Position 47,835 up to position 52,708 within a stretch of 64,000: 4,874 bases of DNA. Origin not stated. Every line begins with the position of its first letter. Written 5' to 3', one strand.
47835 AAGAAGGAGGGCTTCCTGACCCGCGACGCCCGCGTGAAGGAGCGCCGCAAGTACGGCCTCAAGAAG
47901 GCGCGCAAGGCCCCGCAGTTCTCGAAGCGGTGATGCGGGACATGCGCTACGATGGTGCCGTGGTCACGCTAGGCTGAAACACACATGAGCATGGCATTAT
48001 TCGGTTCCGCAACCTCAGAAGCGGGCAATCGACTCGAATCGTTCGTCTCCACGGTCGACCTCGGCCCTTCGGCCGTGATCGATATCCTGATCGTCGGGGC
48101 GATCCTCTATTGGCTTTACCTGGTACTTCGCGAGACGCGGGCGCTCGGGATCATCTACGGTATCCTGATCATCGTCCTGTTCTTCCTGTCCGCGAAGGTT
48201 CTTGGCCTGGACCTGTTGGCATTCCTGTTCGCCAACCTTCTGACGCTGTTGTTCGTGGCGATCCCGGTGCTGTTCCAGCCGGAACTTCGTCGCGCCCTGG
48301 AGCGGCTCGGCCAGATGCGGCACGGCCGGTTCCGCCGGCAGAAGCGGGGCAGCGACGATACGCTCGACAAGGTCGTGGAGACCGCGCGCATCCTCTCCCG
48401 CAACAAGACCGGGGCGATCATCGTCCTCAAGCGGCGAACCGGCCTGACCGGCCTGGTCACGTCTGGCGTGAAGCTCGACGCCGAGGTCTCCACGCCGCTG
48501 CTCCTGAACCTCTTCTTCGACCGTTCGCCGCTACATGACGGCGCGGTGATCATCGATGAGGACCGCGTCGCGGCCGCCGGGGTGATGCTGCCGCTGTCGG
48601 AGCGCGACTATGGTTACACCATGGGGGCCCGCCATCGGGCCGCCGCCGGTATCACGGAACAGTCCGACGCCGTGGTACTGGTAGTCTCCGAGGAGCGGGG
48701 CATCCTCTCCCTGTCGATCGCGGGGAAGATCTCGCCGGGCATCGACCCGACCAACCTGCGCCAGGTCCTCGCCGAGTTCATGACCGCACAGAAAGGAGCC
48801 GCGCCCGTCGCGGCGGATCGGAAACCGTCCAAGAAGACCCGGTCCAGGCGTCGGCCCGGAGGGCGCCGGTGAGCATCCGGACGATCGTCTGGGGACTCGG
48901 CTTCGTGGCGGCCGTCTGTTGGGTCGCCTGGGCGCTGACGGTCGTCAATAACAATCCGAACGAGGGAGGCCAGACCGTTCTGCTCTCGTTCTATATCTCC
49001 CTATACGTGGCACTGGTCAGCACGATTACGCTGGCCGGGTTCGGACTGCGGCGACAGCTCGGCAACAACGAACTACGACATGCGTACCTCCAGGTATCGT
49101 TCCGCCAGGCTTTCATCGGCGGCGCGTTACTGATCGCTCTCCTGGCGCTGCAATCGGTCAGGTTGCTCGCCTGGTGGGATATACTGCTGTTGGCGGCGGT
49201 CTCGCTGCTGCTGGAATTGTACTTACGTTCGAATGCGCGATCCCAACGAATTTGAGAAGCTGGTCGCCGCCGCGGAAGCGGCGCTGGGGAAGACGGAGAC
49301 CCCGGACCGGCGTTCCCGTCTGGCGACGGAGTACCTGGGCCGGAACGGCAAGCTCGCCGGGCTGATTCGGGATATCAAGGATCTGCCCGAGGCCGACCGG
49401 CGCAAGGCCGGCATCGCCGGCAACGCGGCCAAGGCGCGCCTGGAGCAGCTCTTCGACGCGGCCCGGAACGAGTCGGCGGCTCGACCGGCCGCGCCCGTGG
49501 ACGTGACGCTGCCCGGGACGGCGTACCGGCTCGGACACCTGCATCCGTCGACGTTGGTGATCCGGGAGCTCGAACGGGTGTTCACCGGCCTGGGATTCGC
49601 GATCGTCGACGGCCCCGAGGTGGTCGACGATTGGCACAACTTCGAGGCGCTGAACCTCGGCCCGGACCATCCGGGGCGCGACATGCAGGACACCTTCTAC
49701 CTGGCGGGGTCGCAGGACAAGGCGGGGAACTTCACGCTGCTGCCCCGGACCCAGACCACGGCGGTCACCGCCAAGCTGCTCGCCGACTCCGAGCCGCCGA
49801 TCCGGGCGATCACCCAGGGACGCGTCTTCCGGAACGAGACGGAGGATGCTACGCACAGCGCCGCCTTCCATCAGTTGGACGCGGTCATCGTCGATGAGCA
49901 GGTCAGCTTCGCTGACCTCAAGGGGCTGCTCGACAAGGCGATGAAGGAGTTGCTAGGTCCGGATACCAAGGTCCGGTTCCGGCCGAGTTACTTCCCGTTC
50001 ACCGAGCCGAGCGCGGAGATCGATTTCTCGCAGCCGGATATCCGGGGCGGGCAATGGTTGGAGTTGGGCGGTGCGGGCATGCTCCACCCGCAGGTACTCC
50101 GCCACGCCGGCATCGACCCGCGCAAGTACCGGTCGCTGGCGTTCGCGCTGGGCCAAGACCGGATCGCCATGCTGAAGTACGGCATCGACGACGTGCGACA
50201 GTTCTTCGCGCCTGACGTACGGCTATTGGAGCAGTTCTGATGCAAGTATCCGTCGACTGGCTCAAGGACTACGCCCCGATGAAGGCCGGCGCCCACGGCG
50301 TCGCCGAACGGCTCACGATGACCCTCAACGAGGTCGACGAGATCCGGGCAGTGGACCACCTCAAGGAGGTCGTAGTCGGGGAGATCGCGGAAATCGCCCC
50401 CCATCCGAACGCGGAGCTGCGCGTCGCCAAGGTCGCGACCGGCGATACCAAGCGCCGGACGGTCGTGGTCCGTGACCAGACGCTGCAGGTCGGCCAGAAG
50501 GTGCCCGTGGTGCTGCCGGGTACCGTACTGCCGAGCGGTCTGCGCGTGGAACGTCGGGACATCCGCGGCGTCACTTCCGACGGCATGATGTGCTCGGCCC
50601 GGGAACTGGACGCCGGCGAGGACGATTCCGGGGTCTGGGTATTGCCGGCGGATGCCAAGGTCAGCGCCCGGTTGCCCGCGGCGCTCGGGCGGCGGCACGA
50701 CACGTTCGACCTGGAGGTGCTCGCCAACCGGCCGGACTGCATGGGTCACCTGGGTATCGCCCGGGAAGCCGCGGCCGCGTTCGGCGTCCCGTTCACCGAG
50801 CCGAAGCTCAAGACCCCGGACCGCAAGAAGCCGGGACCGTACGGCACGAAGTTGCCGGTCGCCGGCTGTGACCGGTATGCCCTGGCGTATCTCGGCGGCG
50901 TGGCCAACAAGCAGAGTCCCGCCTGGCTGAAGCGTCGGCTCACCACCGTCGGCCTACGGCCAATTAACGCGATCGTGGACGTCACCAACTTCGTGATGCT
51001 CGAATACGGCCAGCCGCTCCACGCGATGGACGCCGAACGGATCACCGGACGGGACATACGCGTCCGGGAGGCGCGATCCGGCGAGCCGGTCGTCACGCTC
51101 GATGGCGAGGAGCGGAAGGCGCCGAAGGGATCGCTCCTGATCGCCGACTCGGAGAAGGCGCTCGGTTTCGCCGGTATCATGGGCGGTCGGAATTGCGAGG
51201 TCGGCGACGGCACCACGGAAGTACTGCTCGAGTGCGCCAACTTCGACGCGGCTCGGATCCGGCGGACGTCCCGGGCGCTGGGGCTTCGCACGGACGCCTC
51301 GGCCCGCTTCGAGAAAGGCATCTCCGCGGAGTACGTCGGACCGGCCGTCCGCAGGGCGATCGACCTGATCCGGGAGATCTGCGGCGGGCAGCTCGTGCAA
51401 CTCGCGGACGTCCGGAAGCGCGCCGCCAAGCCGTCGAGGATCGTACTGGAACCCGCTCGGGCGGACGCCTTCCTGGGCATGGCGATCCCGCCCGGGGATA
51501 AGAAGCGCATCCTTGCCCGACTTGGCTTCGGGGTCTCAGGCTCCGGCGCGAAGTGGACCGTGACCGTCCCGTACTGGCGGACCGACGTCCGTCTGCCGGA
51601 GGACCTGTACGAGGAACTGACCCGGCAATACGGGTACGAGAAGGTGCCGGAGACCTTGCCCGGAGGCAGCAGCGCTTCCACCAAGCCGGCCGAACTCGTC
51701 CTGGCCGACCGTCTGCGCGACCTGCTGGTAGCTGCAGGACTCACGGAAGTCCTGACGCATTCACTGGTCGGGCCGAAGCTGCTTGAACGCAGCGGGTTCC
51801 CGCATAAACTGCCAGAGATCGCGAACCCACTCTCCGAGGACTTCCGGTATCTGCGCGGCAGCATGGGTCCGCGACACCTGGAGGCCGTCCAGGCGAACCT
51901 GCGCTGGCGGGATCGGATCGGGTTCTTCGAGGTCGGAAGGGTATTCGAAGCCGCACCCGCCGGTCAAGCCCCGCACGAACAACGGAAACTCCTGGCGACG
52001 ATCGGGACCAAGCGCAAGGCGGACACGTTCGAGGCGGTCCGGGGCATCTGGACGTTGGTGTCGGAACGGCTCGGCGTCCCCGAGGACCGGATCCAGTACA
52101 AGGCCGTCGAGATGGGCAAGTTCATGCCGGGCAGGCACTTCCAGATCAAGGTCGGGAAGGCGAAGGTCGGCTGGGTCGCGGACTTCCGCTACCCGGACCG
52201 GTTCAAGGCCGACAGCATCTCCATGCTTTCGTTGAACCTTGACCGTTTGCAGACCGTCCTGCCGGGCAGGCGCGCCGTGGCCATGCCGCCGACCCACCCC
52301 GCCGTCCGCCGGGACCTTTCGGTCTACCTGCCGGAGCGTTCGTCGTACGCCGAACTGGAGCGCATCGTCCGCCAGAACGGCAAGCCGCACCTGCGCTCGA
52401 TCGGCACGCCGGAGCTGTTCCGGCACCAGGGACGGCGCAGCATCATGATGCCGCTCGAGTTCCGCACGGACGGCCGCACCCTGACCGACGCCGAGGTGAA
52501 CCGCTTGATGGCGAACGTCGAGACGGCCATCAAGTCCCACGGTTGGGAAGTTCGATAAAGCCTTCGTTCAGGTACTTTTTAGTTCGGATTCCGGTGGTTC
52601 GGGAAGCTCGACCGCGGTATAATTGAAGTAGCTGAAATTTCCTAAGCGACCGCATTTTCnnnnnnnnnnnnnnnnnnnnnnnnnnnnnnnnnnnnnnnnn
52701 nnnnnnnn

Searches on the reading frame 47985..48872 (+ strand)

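Call 24: search_protein_families(library=pfam, proteins=[window:47985-48872:+], max_evalue=0.001)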
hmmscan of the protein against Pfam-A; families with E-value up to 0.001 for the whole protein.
window:47985-48872:+ (295 aa): 2 families
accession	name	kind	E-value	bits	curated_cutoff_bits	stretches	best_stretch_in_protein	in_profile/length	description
PF02457.21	DAC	-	6e-38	129.5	27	1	133-248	3-118/119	DisA bacterial checkpoint controller nucleotide-binding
PF19293.4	CdaA_N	-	2.6e-09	37.6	23.8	1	29-100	8-80/81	CdaA N-terminal transmembrane domain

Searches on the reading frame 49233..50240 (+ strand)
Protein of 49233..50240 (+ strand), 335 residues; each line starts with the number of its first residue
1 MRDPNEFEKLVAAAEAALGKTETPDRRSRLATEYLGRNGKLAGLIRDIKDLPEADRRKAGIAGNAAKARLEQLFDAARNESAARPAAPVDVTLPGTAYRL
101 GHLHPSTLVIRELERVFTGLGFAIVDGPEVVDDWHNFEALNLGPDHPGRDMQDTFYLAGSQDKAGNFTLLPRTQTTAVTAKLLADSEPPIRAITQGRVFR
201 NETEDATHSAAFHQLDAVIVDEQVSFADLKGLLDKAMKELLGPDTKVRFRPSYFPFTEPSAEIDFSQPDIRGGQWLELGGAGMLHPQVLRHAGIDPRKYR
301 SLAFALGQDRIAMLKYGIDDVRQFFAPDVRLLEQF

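Call 24: search_protein_families(library=pfam, proteins=[window:49233-50240:+], max_evalue=0.001)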
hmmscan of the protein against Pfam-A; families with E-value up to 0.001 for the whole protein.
window:49233-50240:+ (335 aa): 3 families
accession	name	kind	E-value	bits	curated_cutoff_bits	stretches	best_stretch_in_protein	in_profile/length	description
PF01409.25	tRNA-synt_2d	-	3.5e-89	298.9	19.8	1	89-335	2-246/246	tRNA synthetases class II core domain (F)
PF02912.23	Phe_tRNA-synt_N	-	2.2e-10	40.8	22.3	1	32-82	11-61/69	Aminoacyl tRNA synthetase class II, N-terminal domain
PF17759.6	tRNA_synthFbeta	-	3.4e-06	27.1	22.4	1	195-297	102-206/214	Phenylalanyl tRNA synthetase beta chain CLM domain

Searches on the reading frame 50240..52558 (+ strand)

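Call 24: search_protein_families(library=pfam, proteins=[window:50240-52558:+], max_evalue=0.001)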
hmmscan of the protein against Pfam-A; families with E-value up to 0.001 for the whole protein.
window:50240-52558:+ (772 aa): 5 families
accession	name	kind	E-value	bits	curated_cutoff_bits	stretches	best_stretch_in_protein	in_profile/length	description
PF03483.22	B3_4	-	2.1e-63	213.5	29.3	1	210-382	2-174/174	B3/4 domain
PF17759.6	tRNA_synthFbeta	-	8e-31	107.6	22.4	1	470-646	2-190/214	Phenylalanyl tRNA synthetase beta chain CLM domain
PF03484.21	B5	-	1.1e-17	64.4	28.6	1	401-466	1-67/67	tRNA synthetase B5 domain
PF03147.19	FDX-ACB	-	3.1e-13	50.4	31.1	1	684-772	1-94/94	Ferredoxin-fold anticodon binding domain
PF01588.26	tRNA_bind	-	2.5e-12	47.2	27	1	44-141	1-93/96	Putative tRNA binding domain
